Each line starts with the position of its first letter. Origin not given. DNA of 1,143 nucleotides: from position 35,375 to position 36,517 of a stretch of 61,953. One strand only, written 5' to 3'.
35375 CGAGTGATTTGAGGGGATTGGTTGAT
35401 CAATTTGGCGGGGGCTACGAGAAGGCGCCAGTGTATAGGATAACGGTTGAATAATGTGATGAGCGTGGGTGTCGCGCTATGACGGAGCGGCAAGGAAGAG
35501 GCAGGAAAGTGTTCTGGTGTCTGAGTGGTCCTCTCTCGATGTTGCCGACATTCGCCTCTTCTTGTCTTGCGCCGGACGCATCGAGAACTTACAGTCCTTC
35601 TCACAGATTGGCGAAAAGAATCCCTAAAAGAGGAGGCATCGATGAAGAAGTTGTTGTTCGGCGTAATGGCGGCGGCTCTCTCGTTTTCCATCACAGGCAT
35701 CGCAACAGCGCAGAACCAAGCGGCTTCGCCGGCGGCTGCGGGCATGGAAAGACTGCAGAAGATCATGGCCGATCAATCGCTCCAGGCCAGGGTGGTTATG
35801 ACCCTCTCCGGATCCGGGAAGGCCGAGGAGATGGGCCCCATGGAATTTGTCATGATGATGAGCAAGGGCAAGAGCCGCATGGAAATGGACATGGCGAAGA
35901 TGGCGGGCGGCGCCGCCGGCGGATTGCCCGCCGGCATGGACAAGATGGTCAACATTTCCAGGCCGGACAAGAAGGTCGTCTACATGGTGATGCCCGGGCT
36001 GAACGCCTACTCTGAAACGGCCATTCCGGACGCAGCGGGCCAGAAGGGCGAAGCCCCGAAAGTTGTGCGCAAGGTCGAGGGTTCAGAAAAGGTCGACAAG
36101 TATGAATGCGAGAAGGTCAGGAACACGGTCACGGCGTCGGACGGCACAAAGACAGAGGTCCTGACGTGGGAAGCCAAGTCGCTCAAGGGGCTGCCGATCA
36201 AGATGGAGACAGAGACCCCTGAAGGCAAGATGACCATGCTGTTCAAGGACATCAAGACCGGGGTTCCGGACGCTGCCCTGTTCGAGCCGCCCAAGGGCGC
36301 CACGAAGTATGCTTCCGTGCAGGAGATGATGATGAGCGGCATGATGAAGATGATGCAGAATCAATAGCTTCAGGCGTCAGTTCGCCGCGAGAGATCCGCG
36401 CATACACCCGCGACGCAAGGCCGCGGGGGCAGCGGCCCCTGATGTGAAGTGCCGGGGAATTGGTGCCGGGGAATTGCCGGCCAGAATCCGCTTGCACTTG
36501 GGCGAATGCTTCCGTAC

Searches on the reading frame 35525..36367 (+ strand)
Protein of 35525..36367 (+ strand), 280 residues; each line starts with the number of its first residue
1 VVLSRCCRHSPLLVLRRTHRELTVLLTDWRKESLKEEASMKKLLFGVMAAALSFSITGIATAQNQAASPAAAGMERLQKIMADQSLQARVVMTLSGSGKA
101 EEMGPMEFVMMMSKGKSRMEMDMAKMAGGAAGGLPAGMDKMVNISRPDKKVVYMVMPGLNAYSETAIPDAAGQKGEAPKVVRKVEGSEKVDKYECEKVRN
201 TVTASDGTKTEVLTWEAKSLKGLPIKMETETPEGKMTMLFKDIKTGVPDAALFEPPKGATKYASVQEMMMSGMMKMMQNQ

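Call 61: search_protein_families(library=pfam, proteins=[window:35525-36367:+], max_evalue=0.0001)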
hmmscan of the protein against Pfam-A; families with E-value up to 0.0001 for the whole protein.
window:35525-36367:+ (280 aa): 1 family
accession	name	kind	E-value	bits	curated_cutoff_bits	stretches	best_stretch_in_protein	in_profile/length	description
PF14371.13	DUF4412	-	3.7e-10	40.4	21.6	1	104-210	14-114/191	Domain of unknown function (DUF4412)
